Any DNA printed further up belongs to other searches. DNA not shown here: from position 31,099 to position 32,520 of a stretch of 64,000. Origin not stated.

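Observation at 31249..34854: GADH-like three-subunit flavoprotein dehydrogenase whose cytochrome subunit is a membrane-anchored nonahaem NapC/NrfH-like protein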

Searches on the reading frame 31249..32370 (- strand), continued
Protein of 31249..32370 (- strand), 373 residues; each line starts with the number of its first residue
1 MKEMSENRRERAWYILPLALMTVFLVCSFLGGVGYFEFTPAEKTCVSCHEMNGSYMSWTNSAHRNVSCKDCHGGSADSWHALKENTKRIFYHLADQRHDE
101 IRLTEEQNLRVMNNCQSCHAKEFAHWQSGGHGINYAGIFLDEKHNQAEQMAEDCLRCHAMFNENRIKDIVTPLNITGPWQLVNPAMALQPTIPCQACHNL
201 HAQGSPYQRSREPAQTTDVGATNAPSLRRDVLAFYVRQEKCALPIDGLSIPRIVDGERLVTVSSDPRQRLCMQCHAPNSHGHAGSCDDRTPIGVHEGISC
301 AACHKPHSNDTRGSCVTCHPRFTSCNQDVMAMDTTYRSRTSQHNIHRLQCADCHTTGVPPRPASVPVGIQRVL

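Call 27: search_solved_structures(query=A2, max_evalue=0.01, show_alignments=2)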
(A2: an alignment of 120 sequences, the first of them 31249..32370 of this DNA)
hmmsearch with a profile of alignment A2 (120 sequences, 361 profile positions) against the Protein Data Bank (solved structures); distinct sequences matched with E-value up to 0.01: 2.
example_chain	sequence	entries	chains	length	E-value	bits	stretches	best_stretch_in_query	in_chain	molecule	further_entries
2j7a_C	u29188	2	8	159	3.1e-06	29.4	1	15-119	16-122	CYTOCHROME C QUINOL DEHYDROGENASE NRFH | NAPC/NIRT CYTOCHROME C FAMILY PROTEIN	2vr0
5ze8_A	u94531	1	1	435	0.00065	21.8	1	264-301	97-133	cytochrome c552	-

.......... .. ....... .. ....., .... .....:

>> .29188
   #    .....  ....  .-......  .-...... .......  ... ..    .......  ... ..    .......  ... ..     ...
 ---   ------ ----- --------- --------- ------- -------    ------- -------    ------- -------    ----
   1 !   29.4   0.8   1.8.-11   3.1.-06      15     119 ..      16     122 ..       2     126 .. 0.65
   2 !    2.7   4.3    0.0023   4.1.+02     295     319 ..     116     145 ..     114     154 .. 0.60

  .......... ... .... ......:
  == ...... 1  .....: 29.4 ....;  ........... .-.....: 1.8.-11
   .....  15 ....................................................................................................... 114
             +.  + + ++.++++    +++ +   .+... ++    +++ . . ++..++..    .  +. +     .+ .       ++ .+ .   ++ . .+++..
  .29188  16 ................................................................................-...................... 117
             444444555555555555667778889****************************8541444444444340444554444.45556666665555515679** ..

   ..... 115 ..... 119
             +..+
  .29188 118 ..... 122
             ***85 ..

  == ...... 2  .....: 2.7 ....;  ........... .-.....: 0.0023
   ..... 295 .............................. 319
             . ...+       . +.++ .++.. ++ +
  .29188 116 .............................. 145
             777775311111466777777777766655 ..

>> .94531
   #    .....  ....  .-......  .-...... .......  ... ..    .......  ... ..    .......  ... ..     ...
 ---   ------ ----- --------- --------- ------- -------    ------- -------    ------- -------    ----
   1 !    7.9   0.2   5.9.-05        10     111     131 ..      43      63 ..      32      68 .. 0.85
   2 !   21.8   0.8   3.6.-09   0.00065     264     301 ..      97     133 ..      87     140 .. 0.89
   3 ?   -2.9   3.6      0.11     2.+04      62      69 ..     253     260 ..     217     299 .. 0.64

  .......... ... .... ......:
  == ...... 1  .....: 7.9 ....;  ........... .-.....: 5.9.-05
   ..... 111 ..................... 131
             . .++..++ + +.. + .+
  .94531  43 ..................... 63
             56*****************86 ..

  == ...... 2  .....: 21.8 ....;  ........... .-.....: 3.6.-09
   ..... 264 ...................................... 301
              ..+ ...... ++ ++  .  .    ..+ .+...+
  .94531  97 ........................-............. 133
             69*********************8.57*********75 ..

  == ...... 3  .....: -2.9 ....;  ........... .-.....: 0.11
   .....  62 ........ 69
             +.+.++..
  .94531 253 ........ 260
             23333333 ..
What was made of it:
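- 31894..32331 (-): NapC/NirT/NrfH-like tetrahaem module (residues 14-159; haem motifs 1-4). A family profile hits D. vulgaris NrfH 2j7a_C at E 3e-6 (call 27).
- On NapC/NirT/NrfH tetrahaem quinol dehydrogenases: NrfH Lys82 and Asp89 align with Leu82 and Arg88 (call 27).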

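Call 31: search_protein_representatives(protein=window:31249-32370:-)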
Query: 373 residues. Proteins with E-value up to 0.001 (for the whole library): 490; up to 1e-10: 181; up to 1e-30: 59. The best 150 are listed.
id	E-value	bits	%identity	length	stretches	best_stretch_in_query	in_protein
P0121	1.2e-93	330.7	46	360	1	18-357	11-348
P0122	2.4e-93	329.6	44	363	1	18-368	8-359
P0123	2.0e-89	316.7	44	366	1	19-362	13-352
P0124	5.2e-86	305.5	44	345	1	24-363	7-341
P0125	1.7e-80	287.3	41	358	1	6-363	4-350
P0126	8.6e-78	278.4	44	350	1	31-355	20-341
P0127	1.6e-75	271.0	45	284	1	79-357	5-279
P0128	4.0e-72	259.8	44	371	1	32-360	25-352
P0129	7.5e-72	258.9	44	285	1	89-361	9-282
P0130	6.0e-67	242.7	36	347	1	19-356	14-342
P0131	4.8e-64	233.2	42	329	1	23-360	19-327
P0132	6.3e-64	232.8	38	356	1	55-360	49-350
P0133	1.1e-62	228.6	44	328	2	21-247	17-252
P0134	1.3e-59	218.6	43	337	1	19-321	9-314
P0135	8.7e-58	212.6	42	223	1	7-214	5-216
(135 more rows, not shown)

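Call 33: predict_structure(alignment_id=A2)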
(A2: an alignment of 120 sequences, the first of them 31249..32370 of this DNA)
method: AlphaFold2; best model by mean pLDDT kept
length: 373 residues; sequences in the alignment: 120
mean_pLDDT: 82.4   pTM: 0.77
mean pLDDT of the five models: 82.4, 80.0, 78.6, 78.4, 78.0
residues with pLDDT >= 90: 128; 70-90: 198; 50-70: 25; < 50: 22
segments of 3 or more residues with pLDDT < 50: 205-226
pLDDT, mean of each block of 10 residues (from residue 1): 66 93 93 78 74 78 81 69 79 77 85 90 90 95 93 89 94 96 97 84 49 46 48 82 88 97 92 92 93 92 80 77 82 86 89 83 77 61
secondary structure, 60 per line:
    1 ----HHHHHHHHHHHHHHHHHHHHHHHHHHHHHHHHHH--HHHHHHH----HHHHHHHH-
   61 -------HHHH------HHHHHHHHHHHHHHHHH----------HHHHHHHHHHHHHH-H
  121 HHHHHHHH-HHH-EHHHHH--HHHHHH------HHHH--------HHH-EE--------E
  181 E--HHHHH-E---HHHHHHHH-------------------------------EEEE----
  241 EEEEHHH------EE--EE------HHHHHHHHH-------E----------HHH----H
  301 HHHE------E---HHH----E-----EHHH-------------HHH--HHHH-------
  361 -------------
elements in order: H5-38 H41-47 H52-59 H68-71 H78-94 H105-118 H120-128 H135-139 H142-147 H154-157 H184-188 H194-201 E233-236 E241-244 H266-274 H300-303 H350-353
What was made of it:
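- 31249..32370 (-): Membrane-anchored nonahaem c-type cytochrome (373 aa). AlphaFold model with mean pLDDT 82 (call 33).
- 32260..32334 (-): N-terminal transmembrane anchor (residues 13-37), preceded by RRER. Modelled as a helix over residues 5-38 with pLDDT around 93 (call 33).
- On NapC/NirT/NrfH tetrahaem quinol dehydrogenases: Helix modelled over residues 5-38 (call 33).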

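Call 36: fold_search(model_id=the predicted structure, library=pdb)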
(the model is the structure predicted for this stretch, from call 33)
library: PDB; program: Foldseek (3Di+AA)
matches with E <= 10: 3; with E <= 0.001: 0
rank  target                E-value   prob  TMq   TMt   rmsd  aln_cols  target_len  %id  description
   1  2vr0_F                2.6e-03  1.00  0.21  0.47   5.8       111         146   25  Crystal structure of cytochrome c nitrite reductase NrfHA complex bound to the HQNO inhibitor (released 2008-06-03)
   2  2j7a_O                4.2e-03  1.00  0.21  0.48   5.6       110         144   25  Crystal structure of cytochrome c nitrite reductase NrfHA complex from Desulfovibrio vulgaris (released 2006-12-06)
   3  2j7a_C                9.1e-03  1.00  0.21  0.47   6.1       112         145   25  Crystal structure of cytochrome c nitrite reductase NrfHA complex from Desulfovibrio vulgaris (released 2006-12-06)
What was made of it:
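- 31894..32331 (-): Foldseek finds only NrfH (call 36).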

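Call 43: find_encoding_contigs(protein=P0113, flank=8000, max_places=3)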
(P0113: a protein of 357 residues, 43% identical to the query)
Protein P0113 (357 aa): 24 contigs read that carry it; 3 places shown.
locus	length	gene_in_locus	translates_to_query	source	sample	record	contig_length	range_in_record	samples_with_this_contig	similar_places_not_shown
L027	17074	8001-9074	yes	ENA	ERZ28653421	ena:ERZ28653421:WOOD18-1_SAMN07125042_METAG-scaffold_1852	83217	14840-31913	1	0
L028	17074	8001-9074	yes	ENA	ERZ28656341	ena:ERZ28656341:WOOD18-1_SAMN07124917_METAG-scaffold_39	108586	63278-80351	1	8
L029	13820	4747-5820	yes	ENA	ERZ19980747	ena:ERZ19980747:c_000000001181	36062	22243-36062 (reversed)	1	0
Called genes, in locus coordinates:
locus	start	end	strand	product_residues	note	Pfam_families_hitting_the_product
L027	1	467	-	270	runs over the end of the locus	-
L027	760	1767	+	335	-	-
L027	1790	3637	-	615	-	PF13298:LigD_N, PF01068:DNA_ligase_A_M, PF04679:DNA_ligase_A_C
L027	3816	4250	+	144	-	PF00293:NUDIX, PF14815:NUDIX_4 (weak)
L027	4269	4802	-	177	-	PF11008:DUF2846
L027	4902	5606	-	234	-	-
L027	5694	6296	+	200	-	PF13618:Gluconate_2-dh3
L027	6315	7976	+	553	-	PF00732:GMC_oxred_N, PF05199:GMC_oxred_C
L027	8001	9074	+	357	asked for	PF14537:Cytochrom_c3_2 (faint), PF14522:Cytochrome_C7 (weak)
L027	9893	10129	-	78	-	PF02604:PhdYeFM_antitox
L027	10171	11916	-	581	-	PF01011:PQQ, PF13360:PQQ_2, PF01011:PQQ, PF13360:PQQ_2, PF13570:Beta-prop_ACSF4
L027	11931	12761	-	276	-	PF00034:Cytochrom_C, PF13442:Cytochrome_CBB3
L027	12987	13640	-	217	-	PF02441:Flavoprotein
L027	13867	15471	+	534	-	PF04187:Cofac_haem_bdg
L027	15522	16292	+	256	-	PF00731:AIRC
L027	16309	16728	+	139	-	PF01243:PNPOx_N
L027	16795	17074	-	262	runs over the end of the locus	PF04972:BON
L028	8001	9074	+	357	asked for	PF14537:Cytochrom_c3_2 (faint), PF14522:Cytochrome_C7 (weak)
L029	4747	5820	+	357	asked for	PF14537:Cytochrom_c3_2 (faint), PF14522:Cytochrome_C7 (weak)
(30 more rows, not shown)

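Call 44: find_encoding_contigs(protein=P0047, flank=8000, max_places=2)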
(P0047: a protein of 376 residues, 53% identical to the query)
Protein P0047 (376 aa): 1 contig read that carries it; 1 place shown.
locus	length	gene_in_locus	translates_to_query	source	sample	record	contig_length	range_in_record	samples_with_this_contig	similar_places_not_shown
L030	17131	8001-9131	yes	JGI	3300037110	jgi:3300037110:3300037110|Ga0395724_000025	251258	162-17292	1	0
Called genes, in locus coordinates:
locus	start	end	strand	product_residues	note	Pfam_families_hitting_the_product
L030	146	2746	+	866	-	PF07635:PSCyt1, PF07583:PSCyt2, PF07587:PSD1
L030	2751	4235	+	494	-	PF07394:DUF1501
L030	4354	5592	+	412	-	PF00657:Lipase_GDSL, PF13472:Lipase_GDSL_2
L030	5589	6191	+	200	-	PF13618:Gluconate_2-dh3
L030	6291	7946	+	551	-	PF00732:GMC_oxred_N, PF05199:GMC_oxred_C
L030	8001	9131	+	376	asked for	PF13435:Cytochrome_C554 (faint), PF14522:Cytochrome_C7 (faint), PF14537:Cytochrom_c3_2 (faint)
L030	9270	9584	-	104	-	-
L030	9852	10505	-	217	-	PF13671:AAA_33 (faint), PF01583:APS_kinase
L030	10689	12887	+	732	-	PF11897:DUF3417, PF00343:Phosphorylase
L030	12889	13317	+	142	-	PF01643:Acyl-ACP_TE, PF20791:Acyl-ACP_TE_C (faint), PF13279:4HBT_2, PF03061:4HBT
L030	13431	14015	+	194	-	PF02525:Flavodoxin_2, PF03358:FMN_red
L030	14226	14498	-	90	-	-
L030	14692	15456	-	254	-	PF22624:AASDHPPT_N (weak), PF01648:ACPS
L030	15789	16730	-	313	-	PF00248:Aldo_ket_red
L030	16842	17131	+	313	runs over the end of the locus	PF13489:Methyltransf_23, PF07021:MetW (weak), PF08003:Methyltransf_9 (weak), PF08241:Methyltransf_11, PF08242:Methyltransf_12, PF13649:Methyltransf_25, PF13847:Methyltransf_31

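Call 54: search_protein_families(library=pfam, proteins=[L018:1926-5984:+, L018:6989-7999:-, L018:8138-9277:-], max_evalue=0.01)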
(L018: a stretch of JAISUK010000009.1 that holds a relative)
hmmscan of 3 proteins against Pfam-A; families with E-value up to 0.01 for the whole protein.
L018:1926-5984:+ (1352 aa): 10 families
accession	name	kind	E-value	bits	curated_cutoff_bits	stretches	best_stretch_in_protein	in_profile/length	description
PF07494.17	Reg_prop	-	1.5e-49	160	20.4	4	308-330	1-23/24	Two component regulator propeller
PF00072.30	Response_reg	-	8e-29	100.5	30.2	1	1100-1210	1-110/111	Response regulator receiver domain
PF02518.31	HATPase_c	-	2.4e-26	92.8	26.4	1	948-1062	2-110/111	Histidine kinase-, DNA gyrase B-, and HSP90-like ATPase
PF07495.19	Y_Y_Y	-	1.7e-21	76.3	26.6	1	716-781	1-65/65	Y_Y_Y domain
PF12833.13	HTH_18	-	7.2e-21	74.7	33.6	1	1268-1346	1-79/80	Helix-turn-helix domain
PF00512.31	HisKA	-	4.5e-12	46.3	26.9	1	838-901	4-66/66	His Kinase A (phospho-acceptor) domain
PF00165.29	HTH_AraC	-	1.3e-09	38.3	26.6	1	1316-1346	13-42/42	Bacterial regulatory helix-turn-helix proteins, AraC family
PF08450.18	SGL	-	3.5e-06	27.2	26.3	0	105-297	13-209/246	SMP-30/Gluconolactonase/LRE-like region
PF23748.1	Beta-prop_LRRK2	-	2.5e-05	23.9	26.9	0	88-128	268-308/359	LRRK2 beta propeller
PF14870.12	PSII_BNR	-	0.00011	22.1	27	0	146-247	193-292/303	Photosynthesis system II assembly factor YCF48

L018:6989-7999:- (336 aa): 2 families
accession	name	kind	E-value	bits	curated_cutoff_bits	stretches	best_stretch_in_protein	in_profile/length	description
PF03462.23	PCRF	-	1.8e-50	171.9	24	1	3-180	12-194/194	PCRF domain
PF00472.26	RF-1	-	4.5e-32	110.9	35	1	189-305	2-116/116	RF-1 domain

L018:8138-9277:- (379 aa): 2 families
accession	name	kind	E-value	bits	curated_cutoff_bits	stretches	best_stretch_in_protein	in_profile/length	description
PF00149.33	Metallophos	-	3.5e-13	50.9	21.5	1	161-322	2-190/191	Calcineurin-like phosphoesterase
PF12850.12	Metallophos_2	-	2.9e-05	24.5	27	1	161-324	2-120/154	Calcineurin-like phosphoesterase superfamily domain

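Call 57: search_protein_families(library=pfam, alignment_id=A3, max_evalue=0.00001)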
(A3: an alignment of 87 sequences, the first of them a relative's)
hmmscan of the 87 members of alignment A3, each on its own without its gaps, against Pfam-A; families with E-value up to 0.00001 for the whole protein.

A. member 1, L001:75-905:+ (276 aa): 2 families
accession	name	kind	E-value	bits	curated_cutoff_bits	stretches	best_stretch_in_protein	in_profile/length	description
PF17786.7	Mannosidase_ig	-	3.9e-21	75.8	23.4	1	106-195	1-91/91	Mannosidase Ig/CBM-like domain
PF17753.7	Ig_mannosidase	-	2.4e-13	50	22.6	1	198-262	1-64/81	Ig-fold domain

B. families by the number of members that match (of 87 scanned): 92 families (the first 25 are shown)
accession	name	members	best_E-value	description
PF01208.23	URO-D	8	3.4e-59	Uroporphyrinogen decarboxylase (URO-D)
PF02633.19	Creatininase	7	3.6e-59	Creatinine amidohydrolase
PF12876.13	Cellulase-like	3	5.5e-141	Sugar-binding cellulase-like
PF07980.17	SusD_RagB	3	1.2e-43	SusD family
PF01261.30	AP_endonuc_2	3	6.5e-25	Xylose isomerase-like TIM barrel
PF01011.28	PQQ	2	1.9e-80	Glucose/ethanol/alcohol dehydrogenase, beta-propeller domain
PF02129.25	Peptidase_S15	2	4.3e-56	X-Pro dipeptidyl-peptidase (S15 family)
PF06439.18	3keto-disac_hyd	2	1.9e-49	3-keto-disaccharide hydrolase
PF13377.12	Peripla_BP_3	2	2.7e-37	Periplasmic binding protein-like domain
PF00532.27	Peripla_BP_1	2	9.7e-36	Periplasmic binding proteins and sugar binding domain of LacI family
PF13360.13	PQQ_2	2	2.2e-31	Outer membrane protein assembly factor BamB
PF14322.12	SusD-like_3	2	6.3e-27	Starch-binding associating with outer membrane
PF13407.12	Peripla_BP_4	2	2.5e-21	Periplasmic binding protein domain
PF13570.13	Beta-prop_ACSF4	2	8.4e-19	Beta-alanine-activating enzyme, beta-propeller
PF00295.23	Glyco_hydro_28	2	1.2e-16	Glycosyl hydrolases family 28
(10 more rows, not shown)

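Call 59: search_protein_families(library=pfam, proteins=[L004:2354-2845:-, L004:2984-3355:-, L004:7138-7995:+, L005:4629-6284:+, L005:6386-7774:+, L024:1598-3196:+, L024:7045-8811:-, L024:8899-10488:-, L015:2260-3594:+, L015:7016-9082:-], max_evalue=0.0001)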
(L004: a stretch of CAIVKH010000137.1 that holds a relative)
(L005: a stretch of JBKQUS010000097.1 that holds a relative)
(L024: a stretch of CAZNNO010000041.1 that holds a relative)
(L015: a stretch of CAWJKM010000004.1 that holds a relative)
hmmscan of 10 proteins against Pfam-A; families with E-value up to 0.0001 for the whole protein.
L004:2354-2845:- (163 aa): 0 families

L004:2984-3355:- (123 aa): 0 families

L004:7138-7995:+ (285 aa): 1 family
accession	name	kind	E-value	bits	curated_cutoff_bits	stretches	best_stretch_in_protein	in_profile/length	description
PF01261.30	AP_endonuc_2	-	8.5e-22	78.5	31.1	1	47-276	1-245/249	Xylose isomerase-like TIM barrel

L005:4629-6284:+ (551 aa): 2 families
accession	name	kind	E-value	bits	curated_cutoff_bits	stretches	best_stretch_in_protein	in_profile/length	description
PF13204.13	Apiosidase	-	1.1e-96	324.6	26.5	1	90-441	2-319/320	Apiosidase-like, catalytic domain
PF12904.13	Collagen_bind_2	-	1.7e-22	79.5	22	1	444-535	1-92/92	Putative collagen-binding domain of a collagenase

L005:6386-7774:+ (462 aa): 4 families
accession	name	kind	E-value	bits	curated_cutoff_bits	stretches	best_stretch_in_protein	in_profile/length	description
PF00295.23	Glyco_hydro_28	-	1.2e-16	61.2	22.9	1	152-322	71-241/324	Glycosyl hydrolases family 28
PF12708.12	Pect-lyase_RHGA_epim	-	1.3e-10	41.9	27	0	25-79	2-58/213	Rhamnogalacturonase A/epimerase, pectate lyase-like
PF13229.12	Beta_helix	-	1.1e-05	25.6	25.9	0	171-242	69-137/158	Right handed beta helix region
PF05048.19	NosD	-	1.6e-05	24.9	23.6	1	208-316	25-123/212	Periplasmic copper-binding protein (NosD)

L024:1598-3196:+ (532 aa): 0 families

L024:7045-8811:- (588 aa): 2 families
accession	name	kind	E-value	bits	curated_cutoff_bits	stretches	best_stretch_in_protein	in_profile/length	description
PF02129.25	Peptidase_S15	-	4.3e-56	190.9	23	1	47-307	1-261/262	X-Pro dipeptidyl-peptidase (S15 family)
PF08530.16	PepX_C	-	1.8e-53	182.1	22.5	1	343-582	1-216/217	X-Pro dipeptidyl-peptidase C-terminal non-catalytic domain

L024:8899-10488:- (529 aa): 1 family
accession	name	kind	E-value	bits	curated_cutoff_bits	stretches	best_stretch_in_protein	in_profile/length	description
PF12708.12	Pect-lyase_RHGA_epim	-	6.8e-12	46.1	27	1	119-251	7-135/213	Rhamnogalacturonase A/epimerase, pectate lyase-like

L015:2260-3594:+ (444 aa): 1 family
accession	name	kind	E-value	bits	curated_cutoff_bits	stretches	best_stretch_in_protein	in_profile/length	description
PF22244.2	GCE_fung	-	2.7e-35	122.7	27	1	168-388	11-231/231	Glucuronyl esterase, fungi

L015:7016-9082:- (688 aa): 3 families
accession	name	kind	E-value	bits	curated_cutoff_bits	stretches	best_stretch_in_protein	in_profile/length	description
PF10566.15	Glyco_hydro_97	-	3.7e-106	355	32.5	1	326-587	1-275/275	Glycoside hydrolase 97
PF14508.12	GH97_N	-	1.9e-52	178.5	25.3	1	55-321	1-229/229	Glycosyl-hydrolase 97 N-terminal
PF14509.12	GH97_C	-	2.6e-30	105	25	1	589-684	1-96/97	Glycosyl-hydrolase 97 C-terminal, oligomerisation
